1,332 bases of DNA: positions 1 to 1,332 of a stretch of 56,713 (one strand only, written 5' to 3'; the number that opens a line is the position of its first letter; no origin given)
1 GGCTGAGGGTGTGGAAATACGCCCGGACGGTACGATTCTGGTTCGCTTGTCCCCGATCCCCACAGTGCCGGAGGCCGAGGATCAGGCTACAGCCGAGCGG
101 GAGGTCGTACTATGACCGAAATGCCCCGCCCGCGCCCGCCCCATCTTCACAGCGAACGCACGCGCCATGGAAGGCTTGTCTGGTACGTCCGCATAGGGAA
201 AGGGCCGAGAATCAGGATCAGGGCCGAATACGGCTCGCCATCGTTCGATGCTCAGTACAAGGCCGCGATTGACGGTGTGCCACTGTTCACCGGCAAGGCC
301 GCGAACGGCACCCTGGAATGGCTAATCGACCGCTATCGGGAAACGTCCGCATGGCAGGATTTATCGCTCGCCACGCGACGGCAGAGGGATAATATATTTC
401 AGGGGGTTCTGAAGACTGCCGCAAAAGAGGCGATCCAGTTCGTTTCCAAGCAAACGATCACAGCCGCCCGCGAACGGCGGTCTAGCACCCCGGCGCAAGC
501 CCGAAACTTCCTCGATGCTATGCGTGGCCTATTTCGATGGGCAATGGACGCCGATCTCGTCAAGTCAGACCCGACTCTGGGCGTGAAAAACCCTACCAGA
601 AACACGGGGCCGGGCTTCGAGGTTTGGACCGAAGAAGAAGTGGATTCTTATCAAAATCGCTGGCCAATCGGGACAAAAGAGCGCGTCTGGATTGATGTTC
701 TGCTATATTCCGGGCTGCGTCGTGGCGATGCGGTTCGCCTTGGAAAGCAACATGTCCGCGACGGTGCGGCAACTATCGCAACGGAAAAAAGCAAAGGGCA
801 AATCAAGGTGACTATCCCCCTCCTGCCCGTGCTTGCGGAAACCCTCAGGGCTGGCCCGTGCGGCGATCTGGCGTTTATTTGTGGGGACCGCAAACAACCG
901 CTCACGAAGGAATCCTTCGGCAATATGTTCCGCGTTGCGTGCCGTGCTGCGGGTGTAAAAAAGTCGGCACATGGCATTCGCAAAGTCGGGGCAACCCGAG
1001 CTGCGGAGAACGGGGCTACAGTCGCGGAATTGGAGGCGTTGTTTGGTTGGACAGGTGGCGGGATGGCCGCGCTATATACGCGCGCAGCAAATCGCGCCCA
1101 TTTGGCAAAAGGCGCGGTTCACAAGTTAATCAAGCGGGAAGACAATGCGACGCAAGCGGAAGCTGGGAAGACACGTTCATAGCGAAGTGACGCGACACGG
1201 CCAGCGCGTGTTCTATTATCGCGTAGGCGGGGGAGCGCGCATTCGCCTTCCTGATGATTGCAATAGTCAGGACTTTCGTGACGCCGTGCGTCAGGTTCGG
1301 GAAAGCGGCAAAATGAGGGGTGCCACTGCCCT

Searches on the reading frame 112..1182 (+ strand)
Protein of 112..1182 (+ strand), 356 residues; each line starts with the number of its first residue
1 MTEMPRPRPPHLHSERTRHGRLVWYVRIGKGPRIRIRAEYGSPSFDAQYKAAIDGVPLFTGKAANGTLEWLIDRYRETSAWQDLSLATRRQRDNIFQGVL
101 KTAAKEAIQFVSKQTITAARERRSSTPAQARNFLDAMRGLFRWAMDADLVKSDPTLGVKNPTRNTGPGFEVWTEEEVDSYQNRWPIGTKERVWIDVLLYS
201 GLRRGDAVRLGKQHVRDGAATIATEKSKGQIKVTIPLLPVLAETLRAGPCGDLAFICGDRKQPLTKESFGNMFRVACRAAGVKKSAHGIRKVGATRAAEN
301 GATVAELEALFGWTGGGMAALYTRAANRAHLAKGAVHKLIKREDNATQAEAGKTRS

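Call 26: search_protein_families(library=pfam, alignment_id=A1, max_evalue=0.01)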
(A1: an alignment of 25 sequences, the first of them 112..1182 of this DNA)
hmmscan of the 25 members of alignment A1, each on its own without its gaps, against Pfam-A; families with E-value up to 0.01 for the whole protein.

A. member 1, window:112-1182:+ (356 aa): 1 family
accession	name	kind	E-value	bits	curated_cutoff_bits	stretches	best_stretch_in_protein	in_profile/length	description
PF00589.27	Phage_integrase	-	4.3e-14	53.1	27.1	1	185-326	19-169/172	Phage integrase family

B. families by the number of members that match (of 25 scanned): 9 families
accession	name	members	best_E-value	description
PF05838.17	Glyco_hydro_108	1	7.2e-28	Glycosyl hydrolase 108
PF00589.27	Phage_integrase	1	4.3e-14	Phage integrase family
PF10686.14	YAcAr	1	9.7e-13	YspA, cpYpsA-related SLOG family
PF23140.1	Gp80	1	4.7e-10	Podophage GP4 fiber I protein gp80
PF05257.22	CHAP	1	6.8e-10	CHAP domain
PF09374.15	PG_binding_3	1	2.5e-08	Predicted Peptidoglycan domain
PF05711.17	TylF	1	5.2e-07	Macrocin-O-methyltransferase (TylF)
PF12697.13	Abhydrolase_6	1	0.001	Alpha/beta hydrolase family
PF12146.15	Hydrolase_4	1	0.0034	Serine aminopeptidase, S33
